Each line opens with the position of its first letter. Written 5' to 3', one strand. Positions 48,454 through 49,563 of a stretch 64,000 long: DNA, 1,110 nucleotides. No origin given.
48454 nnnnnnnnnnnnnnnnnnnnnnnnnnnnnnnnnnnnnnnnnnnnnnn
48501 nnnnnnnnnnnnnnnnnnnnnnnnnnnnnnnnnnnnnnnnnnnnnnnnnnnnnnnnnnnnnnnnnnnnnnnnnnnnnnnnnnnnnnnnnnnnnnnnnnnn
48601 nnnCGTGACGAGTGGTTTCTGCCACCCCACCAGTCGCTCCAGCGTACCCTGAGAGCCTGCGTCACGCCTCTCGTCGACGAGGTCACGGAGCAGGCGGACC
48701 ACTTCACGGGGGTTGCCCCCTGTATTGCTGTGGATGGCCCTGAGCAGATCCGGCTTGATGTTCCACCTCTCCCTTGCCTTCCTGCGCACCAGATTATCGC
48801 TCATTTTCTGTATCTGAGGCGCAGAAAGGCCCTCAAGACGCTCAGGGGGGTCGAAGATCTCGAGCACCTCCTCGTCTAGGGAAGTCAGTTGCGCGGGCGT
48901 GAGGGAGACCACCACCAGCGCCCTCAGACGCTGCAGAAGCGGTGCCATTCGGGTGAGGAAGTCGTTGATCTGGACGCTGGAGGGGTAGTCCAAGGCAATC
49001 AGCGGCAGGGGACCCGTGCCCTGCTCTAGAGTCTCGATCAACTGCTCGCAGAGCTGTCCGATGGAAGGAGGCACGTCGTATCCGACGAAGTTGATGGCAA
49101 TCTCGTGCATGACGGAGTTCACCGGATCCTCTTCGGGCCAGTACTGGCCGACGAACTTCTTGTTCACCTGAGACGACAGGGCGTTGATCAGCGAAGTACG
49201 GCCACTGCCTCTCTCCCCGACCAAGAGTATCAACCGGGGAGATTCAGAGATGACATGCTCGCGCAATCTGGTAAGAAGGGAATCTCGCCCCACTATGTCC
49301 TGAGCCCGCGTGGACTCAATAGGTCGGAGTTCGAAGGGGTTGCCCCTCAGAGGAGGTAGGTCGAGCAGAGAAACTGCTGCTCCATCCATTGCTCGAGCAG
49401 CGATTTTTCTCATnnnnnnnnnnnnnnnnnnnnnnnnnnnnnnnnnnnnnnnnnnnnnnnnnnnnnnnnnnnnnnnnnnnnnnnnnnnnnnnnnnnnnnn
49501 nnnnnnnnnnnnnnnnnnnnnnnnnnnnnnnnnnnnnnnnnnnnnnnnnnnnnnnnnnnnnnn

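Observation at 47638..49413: Degenerate AAA+ / acidic linker / winged-helix protein next to the motif array: possible second initiator-like or origin-binding factor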

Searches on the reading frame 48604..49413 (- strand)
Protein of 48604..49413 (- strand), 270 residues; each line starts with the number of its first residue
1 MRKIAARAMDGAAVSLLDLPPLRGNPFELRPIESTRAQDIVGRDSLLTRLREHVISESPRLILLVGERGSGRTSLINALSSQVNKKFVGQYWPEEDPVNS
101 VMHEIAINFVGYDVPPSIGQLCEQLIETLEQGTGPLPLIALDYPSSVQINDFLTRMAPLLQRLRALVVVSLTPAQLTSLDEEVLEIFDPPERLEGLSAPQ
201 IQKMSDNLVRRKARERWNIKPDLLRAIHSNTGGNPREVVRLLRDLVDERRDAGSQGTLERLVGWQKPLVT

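Call 32: search_protein_representatives(alignment_id=A4)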
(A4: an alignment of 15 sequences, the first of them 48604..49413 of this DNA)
Query: 15 sequences, 260 profile positions. Proteins with E-value up to 0.001 (for the whole library): 322; up to 1e-10: 91; up to 1e-30: 51. The best 150 are listed.
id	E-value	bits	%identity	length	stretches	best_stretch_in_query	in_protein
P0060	3.5e-123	426.1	-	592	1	1-258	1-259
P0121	8.0e-121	418.3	-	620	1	9-258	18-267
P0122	9.0e-121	418.2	-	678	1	2-258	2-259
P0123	2.3e-120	416.8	-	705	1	1-258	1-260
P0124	7.4e-119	411.9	-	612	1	1-258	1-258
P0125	1.8e-116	404.0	-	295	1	1-258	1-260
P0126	2.4e-116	403.7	-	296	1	8-258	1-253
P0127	1.3e-113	394.7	-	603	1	1-258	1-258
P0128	2.3e-110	384.1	-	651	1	3-258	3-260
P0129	2.4e-102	357.8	-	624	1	2-258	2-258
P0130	1.1e-100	352.3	-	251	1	2-225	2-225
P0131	1.0e-99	349.2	-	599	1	2-258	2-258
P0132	9.1e-97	339.5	-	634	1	2-257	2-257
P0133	5.2e-85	301.0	-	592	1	7-258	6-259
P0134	3.9e-69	248.9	-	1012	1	5-246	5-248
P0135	1.1e-61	224.5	-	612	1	9-244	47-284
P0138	6.5e-59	215.4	-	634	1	2-245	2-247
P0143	1.3e-56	207.9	-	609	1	2-245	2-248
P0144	8.5e-56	205.2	-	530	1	6-244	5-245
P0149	7.0e-51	189.1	-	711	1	7-254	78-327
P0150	1.7e-50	187.8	-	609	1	8-246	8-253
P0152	2.4e-48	180.8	-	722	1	9-244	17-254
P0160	9.4e-40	152.6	-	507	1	9-243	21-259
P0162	1.3e-38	148.9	-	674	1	9-255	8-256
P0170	1.4e-31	125.8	-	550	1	11-248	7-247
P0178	6.5e-28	113.8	-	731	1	7-242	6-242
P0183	5.3e-25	104.3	-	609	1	8-240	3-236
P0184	1.5e-24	102.8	-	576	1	11-242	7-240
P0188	1.5e-22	96.2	-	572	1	10-245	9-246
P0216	1.9e-09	53.3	-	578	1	84-243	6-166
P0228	4.4e-08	48.8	-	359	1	8-257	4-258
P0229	4.8e-08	48.7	-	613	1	10-234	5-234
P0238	2.4e-07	46.4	-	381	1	16-236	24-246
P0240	4.0e-07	45.7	-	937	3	34-253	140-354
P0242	4.6e-07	45.5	-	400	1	6-236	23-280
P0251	7.7e-07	44.7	-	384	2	104-243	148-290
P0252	8.0e-07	44.7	-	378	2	10-120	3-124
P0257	1.3e-06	44.1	-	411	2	14-78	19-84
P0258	1.4e-06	43.9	-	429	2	64-237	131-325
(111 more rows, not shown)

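Call 33: search_protein_families(library=pfam, proteins=[P0228, P0238, P0242, P0251, P0252, P0257, P0258, P0240, P0229, P0216], max_evalue=0.001)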
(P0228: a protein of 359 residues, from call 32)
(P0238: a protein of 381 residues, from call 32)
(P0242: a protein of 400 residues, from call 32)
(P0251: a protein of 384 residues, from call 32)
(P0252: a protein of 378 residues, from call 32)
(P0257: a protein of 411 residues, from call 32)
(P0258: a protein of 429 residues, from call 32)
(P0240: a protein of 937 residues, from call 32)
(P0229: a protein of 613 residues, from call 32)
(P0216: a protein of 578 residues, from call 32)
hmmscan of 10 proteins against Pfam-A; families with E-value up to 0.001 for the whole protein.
P0228 (359 aa): 11 families
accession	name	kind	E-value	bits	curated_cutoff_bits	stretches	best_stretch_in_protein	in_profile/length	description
PF13401.12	AAA_22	-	5.3e-16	59.6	27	1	41-166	4-129/130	AAA domain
PF01637.24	ATPase_2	-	6.3e-09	36.4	33.2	1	28-229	5-224/225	ATPase domain predominantly from Archaea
PF13173.12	AAA_14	-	3.1e-08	34.1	27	1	43-159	3-97/129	AAA domain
PF05729.18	NACHT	-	6.4e-08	33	26.7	1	43-197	1-164/167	NACHT domain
PF13191.12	AAA_16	-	1.1e-06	29.7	32.6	1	24-153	2-161/167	AAA ATPase domain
PF25199.1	nSTAND_NTPase5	-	3e-06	27.6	34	1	39-151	38-123/145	Novel STAND NTPase 5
PF13412.12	HTH_24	-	3.6e-06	26.9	21.9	0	281-305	4-28/48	Winged helix-turn-helix DNA-binding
PF00931.28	NB-ARC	-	3.6e-05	23.6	23.5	1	40-141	16-115/248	NB-ARC domain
PF03965.22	Penicillinase_R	-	6.2e-05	23.8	22.6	1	281-344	4-63/115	Penicillinase repressor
PF07728.20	AAA_5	-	0.00011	22.7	22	1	46-155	3-97/139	AAA domain (dynein-related subfamily)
PF00004.35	AAA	-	0.00023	22.1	21.2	0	46-180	2-128/131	ATPase family associated with various cellular activities (AAA)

P0238 (381 aa): 8 families
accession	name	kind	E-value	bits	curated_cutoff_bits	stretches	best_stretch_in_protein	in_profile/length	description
PF13401.12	AAA_22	-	1.5e-14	54.8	27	1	53-175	4-128/130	AAA domain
PF03965.22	Penicillinase_R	-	2.7e-06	28.2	22.6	1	305-375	1-67/115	Penicillinase repressor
PF13604.12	AAA_30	-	2.5e-05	24.5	27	1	44-161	7-116/191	AAA domain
PF24389.1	ORC-CDC6-like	-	2.8e-05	23.5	27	0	229-328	419-495/571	ORC-CDC6-like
PF20720.3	nSTAND3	-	0.00011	22.4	27.2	1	41-103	5-63/155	Novel STAND NTPase 3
PF13191.12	AAA_16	-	0.00013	23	32.6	0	50-160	19-159/167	AAA ATPase domain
PF01637.24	ATPase_2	-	0.0004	20.7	33.2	1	41-242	6-224/225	ATPase domain predominantly from Archaea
PF07728.20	AAA_5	-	0.00054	20.4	22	0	58-159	3-92/139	AAA domain (dynein-related subfamily)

P0242 (400 aa): 9 families
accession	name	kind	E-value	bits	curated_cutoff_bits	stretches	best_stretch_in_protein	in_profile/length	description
PF13401.12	AAA_22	-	1.7e-14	54.7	27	1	69-207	5-129/130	AAA domain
PF01637.24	ATPase_2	-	3.3e-13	50.4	33.2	1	50-244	1-198/225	ATPase domain predominantly from Archaea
PF13191.12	AAA_16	-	1.1e-09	39.5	32.6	1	50-178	2-149/167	AAA ATPase domain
PF07693.20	KAP_NTPase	-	3.8e-08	33.4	20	0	71-130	22-83/293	KAP family P-loop domain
PF24389.1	ORC-CDC6-like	-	3.3e-07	29.8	27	1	41-89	11-52/571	ORC-CDC6-like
PF20720.3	nSTAND3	-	1.4e-05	25.2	27.2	1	70-107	18-54/155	Novel STAND NTPase 3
PF21305.2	type_II_gspD_N0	-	2.6e-05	24.4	27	0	66-105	27-66/71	GspD-like, N0 domain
PF13173.12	AAA_14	-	4.5e-05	23.9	27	1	71-113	4-47/129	AAA domain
PF24883.2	NPHP3_N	-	8.1e-05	23.3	24.8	1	72-196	25-158/164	Nephrocystin 3, N-terminal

P0251 (384 aa): 4 families
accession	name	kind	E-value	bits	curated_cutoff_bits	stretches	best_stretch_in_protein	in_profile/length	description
PF07693.20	KAP_NTPase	-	1.5e-09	38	20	1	48-253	24-243/293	KAP family P-loop domain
PF24389.1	ORC-CDC6-like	-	1.6e-05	24.3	27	0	47-67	35-55/571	ORC-CDC6-like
PF01637.24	ATPase_2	-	3.3e-05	24.3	33.2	1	26-203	1-152/225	ATPase domain predominantly from Archaea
PF12802.13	MarR_2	-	0.00031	21.3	27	1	315-365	2-51/61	MarR family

P0252 (378 aa): 6 families
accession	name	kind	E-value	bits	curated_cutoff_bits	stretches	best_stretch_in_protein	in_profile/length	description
PF24389.1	ORC-CDC6-like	-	4.5e-07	29.4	27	0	251-321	417-483/571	ORC-CDC6-like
PF01022.26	HTH_5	-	6.5e-06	26.4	22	0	311-356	1-44/47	Bacterial regulatory protein, arsR family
PF13191.12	AAA_16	-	6e-05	24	32.6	1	34-158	11-140/167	AAA ATPase domain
PF00004.35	AAA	-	0.00033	21.5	21.2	1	54-185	2-97/131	ATPase family associated with various cellular activities (AAA)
PF01637.24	ATPase_2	-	0.00054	20.3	33.2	0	54-182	24-141/225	ATPase domain predominantly from Archaea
PF13401.12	AAA_22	-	0.00062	20.5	27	0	54-172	9-104/130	AAA domain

P0257 (411 aa): 12 families
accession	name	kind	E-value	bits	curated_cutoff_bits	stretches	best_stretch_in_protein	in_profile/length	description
PF13191.12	AAA_16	-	4.5e-11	44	32.6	1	38-222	2-167/167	AAA ATPase domain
PF13401.12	AAA_22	-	4.3e-10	40.4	27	1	58-233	6-130/130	AAA domain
PF07693.20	KAP_NTPase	-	3.5e-09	36.8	20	1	59-227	22-192/293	KAP family P-loop domain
PF01637.24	ATPase_2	-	6.3e-09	36.4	33.2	1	38-227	1-156/225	ATPase domain predominantly from Archaea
PF05729.18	NACHT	-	2.1e-07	31.4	26.7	0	60-85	3-28/167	NACHT domain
PF00004.35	AAA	-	3.2e-05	24.8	21.2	0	60-208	1-90/131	ATPase family associated with various cellular activities (AAA)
PF20720.3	nSTAND3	-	9.2e-05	22.6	27.2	0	41-83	3-43/155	Novel STAND NTPase 3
PF24389.1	ORC-CDC6-like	-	0.00016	21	27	0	49-74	25-49/571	ORC-CDC6-like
PF24883.2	NPHP3_N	-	0.00033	21.3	24.8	0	56-120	21-85/164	Nephrocystin 3, N-terminal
PF07728.20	AAA_5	-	0.00033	21.1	22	0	60-91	2-34/139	AAA domain (dynein-related subfamily)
PF20703.3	nSTAND1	-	0.00078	19.6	27.1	0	31-266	9-200/379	Novel STAND NTPase 1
PF13173.12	AAA_14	-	0.00081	19.8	27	0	59-100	4-47/129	AAA domain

P0258 (429 aa): 4 families
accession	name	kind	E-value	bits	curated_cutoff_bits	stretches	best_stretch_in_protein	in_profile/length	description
PF13191.12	AAA_16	-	1.7e-06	29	32.6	1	51-224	5-150/167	AAA ATPase domain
PF13401.12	AAA_22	-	0.00022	22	27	0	71-252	6-128/130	AAA domain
PF00005.33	ABC_tran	-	0.00025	22.1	25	1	71-143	12-72/137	ABC transporter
PF07693.20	KAP_NTPase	-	0.00046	20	20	1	55-251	5-196/293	KAP family P-loop domain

P0240 (937 aa): 33 families (the best 25 are shown)
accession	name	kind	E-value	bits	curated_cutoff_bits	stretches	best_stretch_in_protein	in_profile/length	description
PF00004.35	AAA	-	7e-20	72.2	21.2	2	712-828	1-112/131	ATPase family associated with various cellular activities (AAA)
PF13191.12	AAA_16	-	5.5e-19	69.7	32.6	2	690-737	3-52/167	AAA ATPase domain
PF05673.19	DUF815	-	3.8e-14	52.9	23.8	1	393-486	28-116/249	Protein of unknown function (DUF815)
PF05621.17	TniB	-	5.1e-13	49.3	22.4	0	147-203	22-79/189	Bacterial TniB protein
PF13173.12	AAA_14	-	8.3e-13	48.9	27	0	418-481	5-66/129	AAA domain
PF13401.12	AAA_22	-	1.5e-12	48.4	27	0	415-472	5-54/130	AAA domain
PF20720.3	nSTAND3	-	4.3e-10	39.9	27.2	0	154-191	12-48/155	Novel STAND NTPase 3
PF07728.20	AAA_5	-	1.7e-09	38.2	22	0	711-794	1-78/139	AAA domain (dynein-related subfamily)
PF12775.13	AAA_7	-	3.7e-09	36.8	25.8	0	147-192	21-66/181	P-loop containing dynein motor region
PF00910.28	RNA_helicase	-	1.7e-08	35.4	21.5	0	163-234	2-74/105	RNA helicase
PF13481.12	AAA_25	-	6e-08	33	27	0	130-202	4-81/195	AAA domain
PF08477.19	Roc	-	6.4e-08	33.3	27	0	418-457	2-41/119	Ras of Complex, Roc, domain of DAPkinase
PF05729.18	NACHT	-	7e-08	32.9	26.7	0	418-472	3-58/167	NACHT domain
PF13479.12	AAA_24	-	1.1e-06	29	27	0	159-184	2-27/195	AAA domain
PF25201.1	nSTAND6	-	1.6e-06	28.7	27.7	0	690-737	2-46/148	Novel STAND NTPase 6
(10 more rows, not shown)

P0229 (613 aa): 12 families
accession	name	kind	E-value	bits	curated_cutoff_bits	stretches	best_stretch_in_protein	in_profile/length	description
PF13401.12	AAA_22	-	7.9e-14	52.5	27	1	44-169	5-129/130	AAA domain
PF13191.12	AAA_16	-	2.8e-07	31.6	32.6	1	28-154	7-160/167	AAA ATPase domain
PF01637.24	ATPase_2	-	3.6e-06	27.4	33.2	1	32-233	7-225/225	ATPase domain predominantly from Archaea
PF13245.12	AAA_19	-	2.2e-05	25.1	25.1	0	44-159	11-123/134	AAA domain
PF03308.22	MeaB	-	0.0001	21.9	23.1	1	28-85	17-74/273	Methylmalonyl Co-A mutase-associated GTPase MeaB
PF25199.1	nSTAND_NTPase5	-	0.00052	20.3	34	0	39-131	36-129/145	Novel STAND NTPase 5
PF24883.2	NPHP3_N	-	0.00055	20.6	24.8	0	44-88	22-66/164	Nephrocystin 3, N-terminal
PF13173.12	AAA_14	-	0.00061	20.2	27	0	45-189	3-124/129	AAA domain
PF00004.35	AAA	-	0.00065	20.6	21.2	1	47-151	1-93/131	ATPase family associated with various cellular activities (AAA)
PF00931.28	NB-ARC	-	0.00068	19.4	23.5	0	41-147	15-119/248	NB-ARC domain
PF03193.22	RsgA_GTPase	-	0.00074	19.8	30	0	20-77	84-139/174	RsgA GTPase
PF03266.21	NTPase_1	-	0.00082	19.7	23.9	0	47-73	2-28/168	NTPase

P0216 (578 aa): 0 families

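Call 35: list_cluster_members(proteins=[P0134, P0135, P0143, P0149, P0152, P0160, P0162, P0178, P0183, P0188])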
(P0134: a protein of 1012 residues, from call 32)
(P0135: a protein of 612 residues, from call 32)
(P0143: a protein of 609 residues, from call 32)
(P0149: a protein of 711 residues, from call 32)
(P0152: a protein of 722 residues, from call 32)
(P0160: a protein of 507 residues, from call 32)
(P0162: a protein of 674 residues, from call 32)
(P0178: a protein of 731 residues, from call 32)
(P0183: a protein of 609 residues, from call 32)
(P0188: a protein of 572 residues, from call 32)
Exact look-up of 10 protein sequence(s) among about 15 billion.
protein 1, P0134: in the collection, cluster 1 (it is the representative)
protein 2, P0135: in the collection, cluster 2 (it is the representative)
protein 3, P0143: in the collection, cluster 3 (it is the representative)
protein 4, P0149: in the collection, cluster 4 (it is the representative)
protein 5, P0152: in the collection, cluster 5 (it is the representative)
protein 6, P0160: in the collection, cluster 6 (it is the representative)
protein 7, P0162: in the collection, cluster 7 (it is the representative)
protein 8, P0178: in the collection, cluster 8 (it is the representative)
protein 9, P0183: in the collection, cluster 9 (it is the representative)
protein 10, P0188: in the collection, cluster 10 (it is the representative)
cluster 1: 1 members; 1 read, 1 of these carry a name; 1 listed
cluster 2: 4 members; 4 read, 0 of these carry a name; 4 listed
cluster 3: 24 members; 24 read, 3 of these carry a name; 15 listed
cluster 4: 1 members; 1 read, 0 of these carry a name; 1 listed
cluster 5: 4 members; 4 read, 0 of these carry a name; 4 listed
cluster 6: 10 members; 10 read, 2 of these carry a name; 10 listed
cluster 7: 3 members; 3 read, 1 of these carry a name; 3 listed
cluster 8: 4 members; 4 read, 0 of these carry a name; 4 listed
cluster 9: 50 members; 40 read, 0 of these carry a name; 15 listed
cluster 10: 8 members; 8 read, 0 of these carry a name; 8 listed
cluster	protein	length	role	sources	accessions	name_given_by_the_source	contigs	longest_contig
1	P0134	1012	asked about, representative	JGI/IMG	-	DNA-binding transcriptional ArsR family regulator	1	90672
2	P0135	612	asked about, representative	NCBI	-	-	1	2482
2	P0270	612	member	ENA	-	-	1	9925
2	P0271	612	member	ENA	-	-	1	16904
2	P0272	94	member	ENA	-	-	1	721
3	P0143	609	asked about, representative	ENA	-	-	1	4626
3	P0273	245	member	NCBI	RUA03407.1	MAG: hypothetical protein DSY88_05565, partial [Candidatus Poseidoniales archaeon]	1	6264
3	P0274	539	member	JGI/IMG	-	DNA-binding transcriptional ArsR family regulator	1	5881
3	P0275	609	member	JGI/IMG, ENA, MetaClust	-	\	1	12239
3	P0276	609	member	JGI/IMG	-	-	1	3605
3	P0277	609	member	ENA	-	-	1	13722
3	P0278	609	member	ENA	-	-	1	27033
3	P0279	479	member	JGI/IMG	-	-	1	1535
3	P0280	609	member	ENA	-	-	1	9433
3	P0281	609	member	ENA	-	-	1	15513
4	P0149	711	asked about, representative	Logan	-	-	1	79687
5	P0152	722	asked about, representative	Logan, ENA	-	-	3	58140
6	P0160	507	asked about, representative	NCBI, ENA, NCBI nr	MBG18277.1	MAG: hypothetical protein CMB77_08005 [Euryarchaeota archaeon] | hypothetical protein [Euryarchaeota archaeon]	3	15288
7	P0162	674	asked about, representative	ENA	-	-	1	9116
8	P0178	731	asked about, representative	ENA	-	-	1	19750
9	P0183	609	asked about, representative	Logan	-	-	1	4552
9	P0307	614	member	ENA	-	-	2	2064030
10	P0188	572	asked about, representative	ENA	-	-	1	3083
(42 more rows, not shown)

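Call 38: find_encoding_contigs(protein=P0307, flank=10000, max_places=3)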
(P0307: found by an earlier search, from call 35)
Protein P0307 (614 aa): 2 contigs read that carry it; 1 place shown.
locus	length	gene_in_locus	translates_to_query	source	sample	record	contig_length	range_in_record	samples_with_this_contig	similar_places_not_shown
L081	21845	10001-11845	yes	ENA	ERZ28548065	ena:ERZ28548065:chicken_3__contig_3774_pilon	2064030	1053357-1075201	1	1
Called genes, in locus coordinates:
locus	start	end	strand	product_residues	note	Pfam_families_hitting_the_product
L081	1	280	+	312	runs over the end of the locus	PF02558:ApbA, PF08546:ApbA_C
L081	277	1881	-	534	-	PF00890:FAD_binding_2, PF01134:GIDA (faint), PF01266:DAO, PF03486:HI0933_like (faint), PF07992:Pyr_redox_2 (weak), PF02910:Succ_DH_flav_C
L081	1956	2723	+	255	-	-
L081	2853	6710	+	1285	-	PF02463:SMC_N, PF13304:AAA_21 (faint), PF13476:AAA_23, PF13555:AAA_29, PF06470:SMC_hinge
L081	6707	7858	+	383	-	-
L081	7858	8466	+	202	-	PF04079:SMC_ScpB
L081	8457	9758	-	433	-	PF00368:HMG-CoA_red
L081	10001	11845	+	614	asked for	-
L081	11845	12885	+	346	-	-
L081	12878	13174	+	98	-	PF04010:DUF357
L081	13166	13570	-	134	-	PF01047:MarR (weak)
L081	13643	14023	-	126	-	PF18477:PIN_9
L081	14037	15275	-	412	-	PF00009:GTP_EFTU, PF03144:GTP_EFTU_D2 (faint), PF09173:eIF2_C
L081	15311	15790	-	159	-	PF01092:Ribosomal_S6e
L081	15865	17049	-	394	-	PF13191:AAA_16, PF13401:AAA_22, PF00004:AAA, PF22606:Cdc6-ORC-like_ATPase_lid (weak), PF22703:Cdc6_lid, PF09079:WHD_Cdc6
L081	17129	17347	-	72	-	-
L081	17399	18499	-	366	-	PF01866:Diphthamide_syn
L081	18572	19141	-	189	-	PF00156:Pribosyltran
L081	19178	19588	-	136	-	PF01597:GCV_H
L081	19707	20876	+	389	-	PF02771:Acyl-CoA_dh_N, PF02770:Acyl-CoA_dh_M, PF00441:Acyl-CoA_dh_1, PF08028:Acyl-CoA_dh_2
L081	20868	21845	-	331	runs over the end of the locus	-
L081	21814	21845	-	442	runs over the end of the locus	PF01743:PolyA_pol, PF12627:PolyA_pol_RNAbd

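Call 46: find_encoding_contigs(protein=P0170, flank=8000, max_places=1)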
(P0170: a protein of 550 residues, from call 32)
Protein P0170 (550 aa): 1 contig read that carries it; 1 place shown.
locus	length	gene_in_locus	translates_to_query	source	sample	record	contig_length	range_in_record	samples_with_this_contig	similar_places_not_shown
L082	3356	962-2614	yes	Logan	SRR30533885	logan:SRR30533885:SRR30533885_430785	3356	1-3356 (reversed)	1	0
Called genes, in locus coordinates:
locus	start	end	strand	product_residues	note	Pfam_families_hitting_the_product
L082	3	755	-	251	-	?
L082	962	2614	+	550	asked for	PF13191:AAA_16 (weak), PF13401:AAA_22 (faint)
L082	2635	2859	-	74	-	-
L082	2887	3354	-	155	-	?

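Call 47: find_encoding_contigs(protein=P0150, flank=8000, max_places=1)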
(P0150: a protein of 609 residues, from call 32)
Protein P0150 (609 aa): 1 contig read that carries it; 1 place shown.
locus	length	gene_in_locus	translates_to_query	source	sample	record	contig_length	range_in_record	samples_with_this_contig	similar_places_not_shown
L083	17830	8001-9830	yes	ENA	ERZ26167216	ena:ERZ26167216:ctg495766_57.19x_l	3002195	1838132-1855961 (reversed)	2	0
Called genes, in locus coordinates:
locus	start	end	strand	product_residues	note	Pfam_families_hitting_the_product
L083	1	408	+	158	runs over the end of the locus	-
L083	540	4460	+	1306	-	PF02463:SMC_N, PF13175:AAA_15 (faint), PF13476:AAA_23, PF13555:AAA_29 (weak), PF06470:SMC_hinge, PF13304:AAA_21 (weak)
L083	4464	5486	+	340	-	-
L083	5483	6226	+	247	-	PF04079:SMC_ScpB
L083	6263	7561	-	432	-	PF00368:HMG-CoA_red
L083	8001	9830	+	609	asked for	PF13191:AAA_16 (weak)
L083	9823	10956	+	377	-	-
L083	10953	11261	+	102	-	PF04010:DUF357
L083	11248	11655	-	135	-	PF12802:MarR_2 (faint)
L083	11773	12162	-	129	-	-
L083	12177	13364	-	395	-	PF00009:GTP_EFTU, PF09173:eIF2_C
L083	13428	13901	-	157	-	PF01092:Ribosomal_S6e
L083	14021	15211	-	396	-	PF01637:ATPase_2 (weak), PF05621:TniB (weak), PF13191:AAA_16, PF00004:AAA (faint), PF05729:NACHT (faint), PF13401:AAA_22, PF22703:Cdc6_lid, PF09079:WHD_Cdc6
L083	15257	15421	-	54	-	-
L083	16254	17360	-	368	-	PF01866:Diphthamide_syn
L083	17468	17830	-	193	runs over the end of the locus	PF00156:Pribosyltran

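Call 48: find_encoding_contigs(protein=P0162, flank=8000, max_places=1)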
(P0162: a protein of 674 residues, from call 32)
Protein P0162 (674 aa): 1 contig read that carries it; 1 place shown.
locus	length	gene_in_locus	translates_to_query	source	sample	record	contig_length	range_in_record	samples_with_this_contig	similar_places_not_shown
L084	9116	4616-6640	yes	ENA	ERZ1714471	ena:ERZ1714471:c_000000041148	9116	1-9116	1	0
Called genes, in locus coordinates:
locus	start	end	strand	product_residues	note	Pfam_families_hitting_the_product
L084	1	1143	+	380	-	?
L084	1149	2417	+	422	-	-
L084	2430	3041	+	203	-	PF04079:SMC_ScpB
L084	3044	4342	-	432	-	PF00368:HMG-CoA_red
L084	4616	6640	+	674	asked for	-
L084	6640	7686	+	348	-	-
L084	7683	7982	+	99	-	PF04010:DUF357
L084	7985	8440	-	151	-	-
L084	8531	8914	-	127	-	PF18477:PIN_9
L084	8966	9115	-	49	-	?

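Call 53: list_cluster_members(proteins=[L081:15865-17049:-, L081:14037-15275:-, L083:14021-15211:-, L083:12177-13364:-, L084:3044-4342:-, L083:6263-7561:-, L081:8457-9758:-, P0144, P0138, P0184])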
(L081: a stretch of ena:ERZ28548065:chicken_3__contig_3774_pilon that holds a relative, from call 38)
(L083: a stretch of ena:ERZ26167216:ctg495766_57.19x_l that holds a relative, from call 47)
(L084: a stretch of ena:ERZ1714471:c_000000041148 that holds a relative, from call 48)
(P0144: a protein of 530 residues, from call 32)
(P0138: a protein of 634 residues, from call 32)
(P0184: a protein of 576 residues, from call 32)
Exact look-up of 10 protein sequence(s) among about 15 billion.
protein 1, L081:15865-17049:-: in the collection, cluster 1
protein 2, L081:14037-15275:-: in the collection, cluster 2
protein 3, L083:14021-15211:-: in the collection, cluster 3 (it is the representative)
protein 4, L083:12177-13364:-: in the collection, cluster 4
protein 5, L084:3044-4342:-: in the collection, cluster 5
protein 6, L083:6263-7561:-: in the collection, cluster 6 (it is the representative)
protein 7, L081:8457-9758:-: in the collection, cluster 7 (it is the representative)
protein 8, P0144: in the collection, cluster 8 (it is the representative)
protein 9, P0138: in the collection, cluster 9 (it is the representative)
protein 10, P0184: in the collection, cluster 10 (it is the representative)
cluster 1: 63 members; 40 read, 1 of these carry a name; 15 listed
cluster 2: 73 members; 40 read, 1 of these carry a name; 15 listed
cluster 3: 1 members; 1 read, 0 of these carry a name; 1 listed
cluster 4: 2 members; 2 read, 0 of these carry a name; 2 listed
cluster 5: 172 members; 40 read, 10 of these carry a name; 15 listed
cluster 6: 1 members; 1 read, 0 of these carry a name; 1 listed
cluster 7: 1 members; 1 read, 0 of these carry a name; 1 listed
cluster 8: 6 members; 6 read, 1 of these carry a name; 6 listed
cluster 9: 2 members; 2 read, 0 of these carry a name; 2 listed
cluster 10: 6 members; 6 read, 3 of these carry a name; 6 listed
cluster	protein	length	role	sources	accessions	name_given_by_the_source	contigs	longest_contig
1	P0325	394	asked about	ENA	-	-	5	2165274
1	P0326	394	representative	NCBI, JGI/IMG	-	-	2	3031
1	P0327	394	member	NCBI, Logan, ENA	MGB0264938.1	MAG: Cdc6/Cdc18 family protein [Candidatus Poseidoniaceae archaeon]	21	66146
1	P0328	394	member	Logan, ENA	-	-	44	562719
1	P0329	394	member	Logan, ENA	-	-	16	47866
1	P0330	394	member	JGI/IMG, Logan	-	-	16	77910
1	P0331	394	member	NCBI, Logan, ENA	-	-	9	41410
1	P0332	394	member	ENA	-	-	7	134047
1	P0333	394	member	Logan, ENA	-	-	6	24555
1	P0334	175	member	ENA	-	-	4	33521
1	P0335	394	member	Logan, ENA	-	-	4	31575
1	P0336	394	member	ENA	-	-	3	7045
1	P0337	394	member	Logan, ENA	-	-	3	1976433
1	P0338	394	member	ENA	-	-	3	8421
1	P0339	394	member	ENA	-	-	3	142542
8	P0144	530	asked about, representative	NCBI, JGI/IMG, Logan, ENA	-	-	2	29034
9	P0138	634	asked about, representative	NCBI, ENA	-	-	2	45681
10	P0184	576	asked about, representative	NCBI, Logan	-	-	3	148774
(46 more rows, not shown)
